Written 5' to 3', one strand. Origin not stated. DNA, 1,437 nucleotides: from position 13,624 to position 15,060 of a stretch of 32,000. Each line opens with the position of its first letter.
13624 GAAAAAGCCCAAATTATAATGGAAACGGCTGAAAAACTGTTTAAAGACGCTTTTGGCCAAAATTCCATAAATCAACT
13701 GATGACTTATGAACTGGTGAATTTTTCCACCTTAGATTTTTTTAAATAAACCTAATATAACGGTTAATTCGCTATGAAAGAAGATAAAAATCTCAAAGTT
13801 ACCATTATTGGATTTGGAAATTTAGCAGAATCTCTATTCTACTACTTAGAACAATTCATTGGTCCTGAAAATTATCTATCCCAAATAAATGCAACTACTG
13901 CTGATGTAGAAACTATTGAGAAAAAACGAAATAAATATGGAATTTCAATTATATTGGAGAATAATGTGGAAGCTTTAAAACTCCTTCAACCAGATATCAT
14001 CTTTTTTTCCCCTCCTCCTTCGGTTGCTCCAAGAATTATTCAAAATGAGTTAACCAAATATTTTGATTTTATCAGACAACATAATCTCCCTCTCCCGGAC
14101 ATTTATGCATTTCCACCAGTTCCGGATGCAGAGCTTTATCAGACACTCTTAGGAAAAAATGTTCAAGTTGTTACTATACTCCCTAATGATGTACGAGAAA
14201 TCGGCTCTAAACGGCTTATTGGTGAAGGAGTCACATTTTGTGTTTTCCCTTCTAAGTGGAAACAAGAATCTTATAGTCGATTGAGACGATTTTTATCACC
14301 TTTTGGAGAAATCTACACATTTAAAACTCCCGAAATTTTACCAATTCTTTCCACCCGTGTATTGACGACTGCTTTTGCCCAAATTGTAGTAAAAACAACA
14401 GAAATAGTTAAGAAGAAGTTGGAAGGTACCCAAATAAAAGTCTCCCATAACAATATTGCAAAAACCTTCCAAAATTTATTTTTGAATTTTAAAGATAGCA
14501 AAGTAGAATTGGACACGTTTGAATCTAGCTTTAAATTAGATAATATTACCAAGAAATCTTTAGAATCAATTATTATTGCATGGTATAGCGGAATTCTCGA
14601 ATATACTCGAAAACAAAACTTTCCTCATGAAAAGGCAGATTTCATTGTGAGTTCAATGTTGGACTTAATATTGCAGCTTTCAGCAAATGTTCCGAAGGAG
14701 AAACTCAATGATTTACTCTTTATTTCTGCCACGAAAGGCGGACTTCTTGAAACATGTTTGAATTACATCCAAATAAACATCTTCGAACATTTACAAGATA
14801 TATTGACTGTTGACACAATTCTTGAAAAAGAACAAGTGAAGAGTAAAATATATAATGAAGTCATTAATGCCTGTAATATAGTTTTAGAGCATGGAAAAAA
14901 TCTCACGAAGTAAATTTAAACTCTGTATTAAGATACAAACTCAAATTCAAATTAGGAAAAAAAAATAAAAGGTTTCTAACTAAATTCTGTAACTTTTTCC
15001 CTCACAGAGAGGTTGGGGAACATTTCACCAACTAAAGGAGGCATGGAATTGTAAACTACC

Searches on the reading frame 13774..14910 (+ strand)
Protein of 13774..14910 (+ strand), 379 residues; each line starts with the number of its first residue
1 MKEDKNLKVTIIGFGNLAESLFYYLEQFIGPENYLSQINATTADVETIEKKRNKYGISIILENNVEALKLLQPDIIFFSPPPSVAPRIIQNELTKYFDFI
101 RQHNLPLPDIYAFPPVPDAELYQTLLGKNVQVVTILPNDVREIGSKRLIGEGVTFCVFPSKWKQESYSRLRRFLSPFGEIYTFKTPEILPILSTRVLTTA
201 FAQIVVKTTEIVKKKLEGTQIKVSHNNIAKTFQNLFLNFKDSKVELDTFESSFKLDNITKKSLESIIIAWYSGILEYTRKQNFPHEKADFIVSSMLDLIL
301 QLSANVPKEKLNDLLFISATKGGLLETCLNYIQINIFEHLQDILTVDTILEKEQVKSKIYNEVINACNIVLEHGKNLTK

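Call 8: find_encoding_contigs(protein=window:13774-14910:+, flank=10000, max_places=3)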
Protein window:13774-14910:+ (379 aa): 4 contigs read that carry it; 2 places shown.
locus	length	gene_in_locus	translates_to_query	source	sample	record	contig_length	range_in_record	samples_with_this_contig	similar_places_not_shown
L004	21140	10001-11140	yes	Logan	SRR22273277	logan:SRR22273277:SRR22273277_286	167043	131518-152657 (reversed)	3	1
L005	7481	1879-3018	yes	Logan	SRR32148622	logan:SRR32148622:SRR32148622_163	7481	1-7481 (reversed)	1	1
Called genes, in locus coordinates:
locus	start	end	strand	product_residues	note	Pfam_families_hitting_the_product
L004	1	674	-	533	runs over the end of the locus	PF00890:FAD_binding_2 (weak), PF01266:DAO, PF01494:FAD_binding_3 (weak), PF01593:Amino_oxidase, PF01946:Thi4 (weak), PF07992:Pyr_redox_2 (weak), PF12831:FAD_oxidored, PF13450:NAD_binding_8, +1 more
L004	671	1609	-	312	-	PF00106:adh_short, PF08659:KR, PF13561:adh_short_C2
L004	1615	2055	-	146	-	PF12680:SnoaL_2, PF10184:DUF2358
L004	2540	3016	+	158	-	-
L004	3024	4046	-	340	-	PF01555:N6_N4_Mtase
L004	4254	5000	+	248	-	PF01864:CarS-like, PF01148:CTP_transf_1, PF01864:CarS-like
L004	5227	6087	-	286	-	PF00753:Lactamase_B, PF23023:Anti-Pycsar_Apyc1 (weak)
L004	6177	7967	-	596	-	PF00266:Aminotran_5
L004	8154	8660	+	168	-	PF12840:HTH_20 (weak), PF12802:MarR_2 (weak), PF13404:HTH_AsnC-type, PF13412:HTH_24, PF01047:MarR (weak), PF01037:AsnC_trans_reg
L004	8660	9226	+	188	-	PF00440:TetR_N (weak)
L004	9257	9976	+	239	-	PF14196:ATC_hydrolase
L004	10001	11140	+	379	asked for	PF03807:F420_oxidored (faint)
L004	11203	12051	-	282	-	-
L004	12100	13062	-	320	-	PF13353:Fer4_12, PF13237:Fer4_10, PF14697:Fer4_21, PF12838:Fer4_7, PF13187:Fer4_9, PF04055:Radical_SAM, PF00037:Fer4 (weak), PF12837:Fer4_6 (weak), +2 more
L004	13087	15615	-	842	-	PF02901:PFL-like, PF01228:Gly_radical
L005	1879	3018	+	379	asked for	PF03807:F420_oxidored (faint)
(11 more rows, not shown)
